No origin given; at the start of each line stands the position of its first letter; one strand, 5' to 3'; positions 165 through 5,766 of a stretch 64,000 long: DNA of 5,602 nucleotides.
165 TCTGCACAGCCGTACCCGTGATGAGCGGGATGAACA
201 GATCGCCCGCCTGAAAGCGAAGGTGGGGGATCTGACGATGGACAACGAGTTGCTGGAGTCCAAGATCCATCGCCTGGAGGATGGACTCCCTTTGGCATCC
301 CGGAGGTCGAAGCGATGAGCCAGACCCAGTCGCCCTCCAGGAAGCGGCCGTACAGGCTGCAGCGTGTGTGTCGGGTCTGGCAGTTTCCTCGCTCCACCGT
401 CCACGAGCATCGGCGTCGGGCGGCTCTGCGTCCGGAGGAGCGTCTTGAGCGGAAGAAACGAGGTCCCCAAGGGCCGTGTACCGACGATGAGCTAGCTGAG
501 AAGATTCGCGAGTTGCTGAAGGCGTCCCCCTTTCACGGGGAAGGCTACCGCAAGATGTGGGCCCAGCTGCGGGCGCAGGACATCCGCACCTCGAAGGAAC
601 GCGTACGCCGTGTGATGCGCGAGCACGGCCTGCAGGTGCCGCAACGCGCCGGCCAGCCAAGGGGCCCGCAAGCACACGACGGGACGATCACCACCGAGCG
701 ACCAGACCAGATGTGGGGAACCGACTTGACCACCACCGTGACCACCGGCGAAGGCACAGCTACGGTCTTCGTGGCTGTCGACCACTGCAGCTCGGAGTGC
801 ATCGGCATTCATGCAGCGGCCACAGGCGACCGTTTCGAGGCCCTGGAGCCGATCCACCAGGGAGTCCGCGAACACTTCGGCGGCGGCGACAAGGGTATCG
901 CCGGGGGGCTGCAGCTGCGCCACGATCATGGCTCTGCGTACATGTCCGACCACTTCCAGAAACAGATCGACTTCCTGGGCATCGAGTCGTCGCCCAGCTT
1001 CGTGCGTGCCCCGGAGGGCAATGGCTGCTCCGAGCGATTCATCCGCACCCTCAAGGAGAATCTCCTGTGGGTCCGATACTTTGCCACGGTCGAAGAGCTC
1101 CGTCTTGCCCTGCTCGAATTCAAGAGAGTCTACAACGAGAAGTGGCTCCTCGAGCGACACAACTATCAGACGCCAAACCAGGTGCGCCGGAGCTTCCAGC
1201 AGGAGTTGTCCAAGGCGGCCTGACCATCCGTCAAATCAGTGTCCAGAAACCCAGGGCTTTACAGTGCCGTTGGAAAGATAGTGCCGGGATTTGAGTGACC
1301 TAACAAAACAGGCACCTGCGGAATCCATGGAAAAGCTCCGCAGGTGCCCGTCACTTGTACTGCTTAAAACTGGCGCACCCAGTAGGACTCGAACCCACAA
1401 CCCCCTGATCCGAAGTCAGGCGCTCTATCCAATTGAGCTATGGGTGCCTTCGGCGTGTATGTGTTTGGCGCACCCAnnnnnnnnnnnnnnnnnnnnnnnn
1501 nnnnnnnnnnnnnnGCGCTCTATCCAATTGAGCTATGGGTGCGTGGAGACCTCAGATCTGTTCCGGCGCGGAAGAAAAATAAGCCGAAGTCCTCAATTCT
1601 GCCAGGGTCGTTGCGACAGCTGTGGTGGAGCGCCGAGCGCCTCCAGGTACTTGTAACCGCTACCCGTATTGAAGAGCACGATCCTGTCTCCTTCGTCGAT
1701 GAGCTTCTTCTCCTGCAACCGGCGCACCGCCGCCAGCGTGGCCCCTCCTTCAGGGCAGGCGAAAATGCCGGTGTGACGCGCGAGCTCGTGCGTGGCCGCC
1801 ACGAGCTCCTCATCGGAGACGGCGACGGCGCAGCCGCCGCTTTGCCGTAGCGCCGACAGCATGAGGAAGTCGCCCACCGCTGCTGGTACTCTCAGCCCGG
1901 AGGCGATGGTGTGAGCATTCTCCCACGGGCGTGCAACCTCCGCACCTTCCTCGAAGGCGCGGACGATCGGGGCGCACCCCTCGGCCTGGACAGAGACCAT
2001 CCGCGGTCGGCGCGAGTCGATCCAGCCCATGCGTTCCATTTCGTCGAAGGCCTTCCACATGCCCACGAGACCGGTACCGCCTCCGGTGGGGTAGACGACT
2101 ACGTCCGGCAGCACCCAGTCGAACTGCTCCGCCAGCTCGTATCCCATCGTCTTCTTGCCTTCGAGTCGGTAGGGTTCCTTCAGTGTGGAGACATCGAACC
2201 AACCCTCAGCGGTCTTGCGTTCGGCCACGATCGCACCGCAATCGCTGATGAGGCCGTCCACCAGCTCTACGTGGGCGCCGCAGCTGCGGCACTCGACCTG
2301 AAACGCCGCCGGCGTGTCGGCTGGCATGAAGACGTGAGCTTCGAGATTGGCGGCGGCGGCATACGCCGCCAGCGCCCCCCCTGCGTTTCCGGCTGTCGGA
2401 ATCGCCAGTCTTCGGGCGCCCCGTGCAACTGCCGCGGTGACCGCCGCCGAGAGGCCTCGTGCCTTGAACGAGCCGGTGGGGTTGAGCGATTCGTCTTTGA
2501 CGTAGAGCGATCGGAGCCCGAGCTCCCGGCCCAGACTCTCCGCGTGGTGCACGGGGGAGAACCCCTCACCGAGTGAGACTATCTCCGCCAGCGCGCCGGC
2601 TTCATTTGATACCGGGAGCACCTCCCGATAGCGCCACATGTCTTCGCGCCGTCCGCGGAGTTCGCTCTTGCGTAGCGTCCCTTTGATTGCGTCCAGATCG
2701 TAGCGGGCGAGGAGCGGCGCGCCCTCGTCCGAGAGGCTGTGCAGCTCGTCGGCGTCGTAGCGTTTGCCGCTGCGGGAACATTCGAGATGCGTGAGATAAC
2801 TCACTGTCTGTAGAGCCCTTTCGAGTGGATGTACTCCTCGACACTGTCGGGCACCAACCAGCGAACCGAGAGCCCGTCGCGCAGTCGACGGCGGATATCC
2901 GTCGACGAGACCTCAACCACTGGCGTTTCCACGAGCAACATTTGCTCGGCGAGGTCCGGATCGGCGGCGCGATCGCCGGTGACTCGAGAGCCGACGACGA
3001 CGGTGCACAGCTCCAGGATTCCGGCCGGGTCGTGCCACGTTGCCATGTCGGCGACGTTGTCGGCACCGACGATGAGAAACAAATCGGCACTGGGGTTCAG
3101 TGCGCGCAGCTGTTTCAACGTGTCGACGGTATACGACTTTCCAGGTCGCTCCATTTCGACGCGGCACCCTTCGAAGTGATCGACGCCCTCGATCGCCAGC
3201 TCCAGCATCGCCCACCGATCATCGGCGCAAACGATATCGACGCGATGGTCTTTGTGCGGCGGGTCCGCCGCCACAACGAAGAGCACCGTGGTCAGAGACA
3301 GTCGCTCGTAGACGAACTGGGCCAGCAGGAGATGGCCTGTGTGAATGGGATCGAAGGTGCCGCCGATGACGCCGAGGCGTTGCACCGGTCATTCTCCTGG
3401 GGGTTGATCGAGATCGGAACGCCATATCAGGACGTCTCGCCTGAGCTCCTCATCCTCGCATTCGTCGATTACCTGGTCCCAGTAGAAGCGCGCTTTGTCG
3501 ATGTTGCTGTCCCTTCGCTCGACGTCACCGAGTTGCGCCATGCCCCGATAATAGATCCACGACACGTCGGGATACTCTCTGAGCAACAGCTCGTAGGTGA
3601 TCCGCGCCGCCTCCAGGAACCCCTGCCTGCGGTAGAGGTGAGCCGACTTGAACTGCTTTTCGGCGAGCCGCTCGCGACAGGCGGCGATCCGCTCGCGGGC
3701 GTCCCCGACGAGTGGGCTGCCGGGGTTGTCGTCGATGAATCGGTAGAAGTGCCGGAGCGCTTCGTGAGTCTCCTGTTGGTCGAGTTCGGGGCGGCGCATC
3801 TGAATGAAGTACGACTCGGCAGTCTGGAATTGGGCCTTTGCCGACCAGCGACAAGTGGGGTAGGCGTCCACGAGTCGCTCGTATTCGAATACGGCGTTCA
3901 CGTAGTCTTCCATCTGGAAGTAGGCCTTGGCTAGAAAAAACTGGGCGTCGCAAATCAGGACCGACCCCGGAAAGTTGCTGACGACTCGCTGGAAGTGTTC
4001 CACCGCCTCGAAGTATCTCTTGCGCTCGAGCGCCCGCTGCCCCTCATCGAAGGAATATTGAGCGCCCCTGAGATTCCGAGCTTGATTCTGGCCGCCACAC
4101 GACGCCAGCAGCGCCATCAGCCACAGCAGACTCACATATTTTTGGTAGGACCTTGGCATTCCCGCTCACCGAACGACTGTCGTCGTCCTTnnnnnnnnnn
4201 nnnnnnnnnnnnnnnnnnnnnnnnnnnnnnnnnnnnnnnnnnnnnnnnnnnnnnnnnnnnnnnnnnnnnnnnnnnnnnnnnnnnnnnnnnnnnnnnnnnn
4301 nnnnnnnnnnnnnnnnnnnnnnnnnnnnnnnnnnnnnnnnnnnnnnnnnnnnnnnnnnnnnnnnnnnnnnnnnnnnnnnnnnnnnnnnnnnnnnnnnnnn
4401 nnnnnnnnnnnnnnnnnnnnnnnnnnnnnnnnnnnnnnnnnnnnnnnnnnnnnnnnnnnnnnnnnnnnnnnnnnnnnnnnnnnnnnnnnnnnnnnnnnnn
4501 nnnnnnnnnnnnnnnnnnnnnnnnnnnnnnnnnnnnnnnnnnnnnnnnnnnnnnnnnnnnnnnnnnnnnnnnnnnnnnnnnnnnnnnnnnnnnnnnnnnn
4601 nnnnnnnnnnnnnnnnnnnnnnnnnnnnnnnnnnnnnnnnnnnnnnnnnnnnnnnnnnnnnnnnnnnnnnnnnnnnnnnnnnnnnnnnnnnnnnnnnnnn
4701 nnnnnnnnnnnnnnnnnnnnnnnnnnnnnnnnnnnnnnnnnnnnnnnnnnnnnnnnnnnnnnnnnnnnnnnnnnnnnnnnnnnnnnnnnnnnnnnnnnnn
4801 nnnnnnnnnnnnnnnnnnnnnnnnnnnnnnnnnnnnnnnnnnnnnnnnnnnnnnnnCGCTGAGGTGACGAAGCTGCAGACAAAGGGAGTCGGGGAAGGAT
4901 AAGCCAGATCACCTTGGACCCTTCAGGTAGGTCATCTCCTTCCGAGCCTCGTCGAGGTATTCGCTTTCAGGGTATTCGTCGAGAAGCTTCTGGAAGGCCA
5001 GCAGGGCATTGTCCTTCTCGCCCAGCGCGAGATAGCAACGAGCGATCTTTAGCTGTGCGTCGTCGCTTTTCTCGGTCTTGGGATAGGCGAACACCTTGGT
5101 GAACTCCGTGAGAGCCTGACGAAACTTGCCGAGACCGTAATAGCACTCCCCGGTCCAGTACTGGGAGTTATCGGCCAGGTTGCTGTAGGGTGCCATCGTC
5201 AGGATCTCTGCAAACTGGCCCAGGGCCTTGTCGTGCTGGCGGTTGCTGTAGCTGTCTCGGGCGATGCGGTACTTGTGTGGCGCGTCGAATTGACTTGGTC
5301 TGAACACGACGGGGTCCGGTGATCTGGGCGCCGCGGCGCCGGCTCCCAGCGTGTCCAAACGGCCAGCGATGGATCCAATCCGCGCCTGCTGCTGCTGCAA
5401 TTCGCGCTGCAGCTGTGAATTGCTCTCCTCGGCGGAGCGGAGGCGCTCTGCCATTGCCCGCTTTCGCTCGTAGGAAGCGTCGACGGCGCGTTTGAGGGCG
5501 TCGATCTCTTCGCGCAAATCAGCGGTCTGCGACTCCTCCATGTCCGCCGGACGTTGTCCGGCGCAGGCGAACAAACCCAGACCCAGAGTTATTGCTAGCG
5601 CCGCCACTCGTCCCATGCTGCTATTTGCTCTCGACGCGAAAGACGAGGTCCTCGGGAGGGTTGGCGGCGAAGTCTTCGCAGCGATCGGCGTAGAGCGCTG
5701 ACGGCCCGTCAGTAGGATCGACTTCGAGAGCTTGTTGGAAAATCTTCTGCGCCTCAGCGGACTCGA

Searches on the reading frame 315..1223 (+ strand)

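Call 73: search_protein_families(library=pfam, proteins=[window:315-1223:+], max_evalue=0.001)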
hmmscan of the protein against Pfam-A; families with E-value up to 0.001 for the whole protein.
window:315-1223:+ (302 aa): 4 families
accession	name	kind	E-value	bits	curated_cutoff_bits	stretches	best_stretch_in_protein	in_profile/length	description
PF13276.12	HTH_21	-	1.2e-13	51.5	28.1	1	57-111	3-57/60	HTH-like domain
PF00665.32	rve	-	1.3e-09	38.6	32.6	1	128-228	2-97/102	Integrase core domain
PF13683.12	rve_3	-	2.2e-07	30.9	26.5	1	222-287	2-67/67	Integrase core domain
PF13565.12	HTH_32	-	2.9e-05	25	33.7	1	28-101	1-73/73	Homeodomain-like domain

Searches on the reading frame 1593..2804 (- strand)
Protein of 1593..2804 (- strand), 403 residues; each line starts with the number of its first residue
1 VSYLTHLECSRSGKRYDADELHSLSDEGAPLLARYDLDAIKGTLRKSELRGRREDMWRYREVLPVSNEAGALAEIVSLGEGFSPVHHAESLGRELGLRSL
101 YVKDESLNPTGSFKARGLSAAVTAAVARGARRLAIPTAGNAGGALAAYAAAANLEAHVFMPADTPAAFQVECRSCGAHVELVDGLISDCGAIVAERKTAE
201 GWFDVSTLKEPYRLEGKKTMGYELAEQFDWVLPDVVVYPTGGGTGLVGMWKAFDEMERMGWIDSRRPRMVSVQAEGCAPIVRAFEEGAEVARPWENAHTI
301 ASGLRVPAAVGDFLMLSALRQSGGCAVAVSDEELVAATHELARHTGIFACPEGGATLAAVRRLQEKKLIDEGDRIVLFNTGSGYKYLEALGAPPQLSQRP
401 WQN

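Call 19: search_protein_families(library=pfam, proteins=[window:1593-2804:-], max_evalue=0.001)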
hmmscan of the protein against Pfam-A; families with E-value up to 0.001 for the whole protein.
window:1593-2804:- (403 aa): 1 family
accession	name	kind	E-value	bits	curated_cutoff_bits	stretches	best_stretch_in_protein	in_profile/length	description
PF00291.31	PALP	-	6.4e-76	255.9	35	1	76-381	1-295/295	Pyridoxal-phosphate dependent enzyme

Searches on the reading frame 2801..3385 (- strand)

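Call 19: search_protein_families(library=pfam, proteins=[window:2801-3385:-], max_evalue=0.001)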
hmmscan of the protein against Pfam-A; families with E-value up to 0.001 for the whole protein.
window:2801-3385:- (194 aa): 1 family
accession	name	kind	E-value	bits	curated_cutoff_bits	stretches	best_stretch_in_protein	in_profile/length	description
PF01467.32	CTP_transf_like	-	1.6e-22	80.5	21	1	6-167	1-133/133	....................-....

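Call 64: search_protein_families(library=ncbifam, proteins=[window:2801-3385:-], max_evalue=0.001)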
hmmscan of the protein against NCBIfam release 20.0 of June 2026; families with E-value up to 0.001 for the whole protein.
window:2801-3385:- (194 aa): 16 families
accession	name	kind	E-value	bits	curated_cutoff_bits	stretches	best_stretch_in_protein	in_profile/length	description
NF000840.1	PRK00071.1-3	equivalog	6.9e-58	195.4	150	1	1-193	5-199/201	nicotinate-nucleotide adenylyltransferase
TIGR00482.1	TIGR00482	equivalog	5.3e-50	170.1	112.45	1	6-192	1-194/194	nicotinate (nicotinamide) nucleotide adenylyltransferase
NF000841.0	PRK00071.1-4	equivalog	8.8e-50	169.2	197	1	1-193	6-193/194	nicotinate-nucleotide adenylyltransferase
NF000839.0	PRK00071.1-1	equivalog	2.1e-44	152.1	187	2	5-140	9-143/219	nicotinate-nucleotide adenylyltransferase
NF005519.0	PRK07152.1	equivalog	2.2e-35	122.3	315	1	3-193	2-185/361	nicotinate-nucleotide adenylyltransferase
NF005410.0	PRK06973.1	equivalog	8.7e-33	113.6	214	1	2-138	22-160/243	nicotinate-nucleotide adenylyltransferase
NF000843.0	PRK00071.2-2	equivalog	3e-22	79.2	240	1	2-149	12-156/212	nicotinate-nucleotide adenylyltransferase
NF000845.0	PRK00071.2-4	equivalog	5.1e-15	55.4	210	1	4-135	10-138/197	nicotinate-nucleotide adenylyltransferase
NF000842.0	PRK00071.2-1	equivalog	9.3e-15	54.7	167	1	2-193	2-185/191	nicotinate-nucleotide adenylyltransferase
NF000846.0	PRK00071.2-5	equivalog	1.4e-12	47.6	329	1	3-124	20-138/210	nicotinate-nucleotide adenylyltransferase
NF006479.0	PRK08887.1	equivalog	5.1e-10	39.4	164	1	1-193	1-171/174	nicotinate-nicotinamide nucleotide adenylyltransferase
TIGR00125.1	cyt_tran_rel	domain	2.3e-09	37.3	27.7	1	5-69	2-64/65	adenylyltransferase/cytidyltransferase family protein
NF001985.0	PRK00777.1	subfamily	1.5e-05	25.1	104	1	6-70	8-71/157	pantetheine-phosphate adenylyltransferase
TIGR01510.1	coaD_prev_kdtB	equivalog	3.4e-05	23.9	103.3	0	5-95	2-80/155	pantetheine-phosphate adenylyltransferase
NF002243.0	PRK01153.1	subfamily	0.00014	21.5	127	0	5-68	3-63/175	nicotinamide-nucleotide adenylyltransferase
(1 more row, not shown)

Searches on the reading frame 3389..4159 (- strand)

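Call 19: search_protein_families(library=pfam, proteins=[window:3389-4159:-], max_evalue=0.001)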
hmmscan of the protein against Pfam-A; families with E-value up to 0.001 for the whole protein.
window:3389-4159:- (256 aa): 11 families
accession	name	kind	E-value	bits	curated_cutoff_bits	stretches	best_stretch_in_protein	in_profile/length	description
PF13525.12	YfiO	-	4.8e-24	85.7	25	1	37-200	9-175/203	Outer membrane lipoprotein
PF13174.12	TPR_6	-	2.7e-14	53.2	26.3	0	71-102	1-32/33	Tetratricopeptide repeat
PF07719.23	TPR_2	-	8.9e-13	47.7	27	0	71-102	2-33/34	Tetratricopeptide repeat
PF13428.12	TPR_14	-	3e-12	46.4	23.5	0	172-207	7-41/44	Tetratricopeptide repeat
PF13512.12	TPR_18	-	2.5e-08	34.6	21.9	1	34-158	11-145/145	Tetratricopeptide repeat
PF13432.12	TPR_16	-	8.3e-08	33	32.7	0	37-101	1-62/65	Tetratricopeptide repeat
PF13424.12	TPR_12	-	4.7e-07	30.3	30.1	0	45-100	15-75/77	Tetratricopeptide repeat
PF13181.12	TPR_8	-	4.8e-06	26.8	25.7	0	72-102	3-33/34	Tetratricopeptide repeat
PF25064.1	ARM_TT21_5th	-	8.8e-06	26.5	27.8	0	72-111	3-41/117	TT21 fifth ARM repeats domain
PF14559.12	TPR_19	-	3.7e-05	24.4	25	0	43-102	1-57/68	Tetratricopeptide repeat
PF00515.34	TPR_1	-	0.00067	19.8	27.8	0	72-97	3-28/34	Tetratricopeptide repeat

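Call 64: search_protein_families(library=ncbifam, proteins=[window:3389-4159:-], max_evalue=0.001)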
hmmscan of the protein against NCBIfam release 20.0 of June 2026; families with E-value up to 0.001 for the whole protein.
window:3389-4159:- (256 aa): 5 families
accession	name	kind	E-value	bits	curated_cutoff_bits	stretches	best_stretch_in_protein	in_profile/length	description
TIGR03302.1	OM_YfiO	subfamily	2.4e-38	132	81.4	1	7-203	3-203/239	outer membrane protein assembly factor BamD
TIGR02795.1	tol_pal_ybgF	equivalog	1.8e-19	70.5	90.1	1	37-117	6-86/119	tol-pal system protein YbgF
NF008119.0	PRK10866.1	equivalog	3.3e-10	40.1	363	1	14-199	13-208/243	outer membrane protein assembly factor BamD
NF008068.0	PRK10803.1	equivalog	1.6e-06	28.3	383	1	43-113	153-223/263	cell division protein CpoB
NF052312.1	T9SS_PorW_SprE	equivalog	7.3e-06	24.9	250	1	46-119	117-189/716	type IX secretion system periplasmic lipoprotein PorW/SprE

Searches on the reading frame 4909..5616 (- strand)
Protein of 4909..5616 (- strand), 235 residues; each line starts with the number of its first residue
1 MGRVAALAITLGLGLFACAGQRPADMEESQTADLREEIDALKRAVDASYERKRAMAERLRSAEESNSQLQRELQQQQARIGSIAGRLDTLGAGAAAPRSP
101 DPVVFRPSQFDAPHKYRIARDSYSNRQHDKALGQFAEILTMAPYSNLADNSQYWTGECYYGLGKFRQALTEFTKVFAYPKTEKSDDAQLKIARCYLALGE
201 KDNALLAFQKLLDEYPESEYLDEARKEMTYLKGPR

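Call 19: search_protein_families(library=pfam, proteins=[window:4909-5616:-], max_evalue=0.001)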
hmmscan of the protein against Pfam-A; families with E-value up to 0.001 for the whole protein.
window:4909-5616:- (235 aa): 10 families
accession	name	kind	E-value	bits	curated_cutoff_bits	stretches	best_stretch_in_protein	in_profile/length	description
PF13174.12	TPR_6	-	2.6e-13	50.1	26.3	1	186-218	1-33/33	Tetratricopeptide repeat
PF13432.12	TPR_16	-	1.1e-09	38.9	32.7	1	159-218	7-64/65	Tetratricopeptide repeat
PF07719.23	TPR_2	-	9.4e-09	35.2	27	0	188-217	4-33/34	Tetratricopeptide repeat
PF14559.12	TPR_19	-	4.5e-07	30.5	25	1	162-220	4-61/68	Tetratricopeptide repeat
PF12895.13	ANAPC3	-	7.7e-06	26.5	27.2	1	129-210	6-81/82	Anaphase-promoting complex, cyclosome, subunit 3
PF13525.12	YfiO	-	1.8e-05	25.1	25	1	115-232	8-137/203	Outer membrane lipoprotein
PF00515.34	TPR_1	-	2.3e-05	24.4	27.8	0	189-217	5-33/34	Tetratricopeptide repeat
PF13428.12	TPR_14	-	6.8e-05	23.6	23.5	0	186-221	2-37/44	Tetratricopeptide repeat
PF06005.17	ZapB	-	7.3e-05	23.6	31.5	1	28-88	10-70/71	Cell division protein ZapB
PF13181.12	TPR_8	-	0.00046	20.6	25.7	0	187-216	3-32/34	Tetratricopeptide repeat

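Call 64: search_protein_families(library=ncbifam, proteins=[window:4909-5616:-], max_evalue=0.001)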
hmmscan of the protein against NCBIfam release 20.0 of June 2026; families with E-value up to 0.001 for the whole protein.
window:4909-5616:- (235 aa): 8 families
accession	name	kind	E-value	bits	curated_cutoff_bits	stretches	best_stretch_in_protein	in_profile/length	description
TIGR02795.1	tol_pal_ybgF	equivalog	2.7e-22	79.6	90.1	1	115-227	5-118/119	tol-pal system protein YbgF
NF008068.0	PRK10803.1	equivalog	1.7e-14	54.4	383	1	31-228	70-260/263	cell division protein CpoB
TIGR03302.1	OM_YfiO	subfamily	2.9e-14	53.1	81.4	1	109-232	30-162/239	outer membrane protein assembly factor BamD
NF033756.1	gliding_GltC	equivalog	1.5e-05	23.9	450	1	44-186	50-191/622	adventurous gliding motility protein GltC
TIGR02552.1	LcrH_SycD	equivalog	1.9e-05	24.4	104.8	1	116-221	22-122/136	SycD/LcrH family type III secretion system chaperone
NF052312.1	T9SS_PorW_SprE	equivalog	0.00011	21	250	1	120-212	112-206/716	type IX secretion system periplasmic lipoprotein PorW/SprE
NF047507.1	TPR_BatC_Lepto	exception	0.00018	21.1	175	1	121-232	33-140/214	TPR repeat-containing protein BatC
TIGR02917.1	PEP_TPR_lipo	equivalog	0.00065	17.7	312.2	0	122-216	271-360/899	XrtA/PEP-CTERM system TPR-repeat protein PrsT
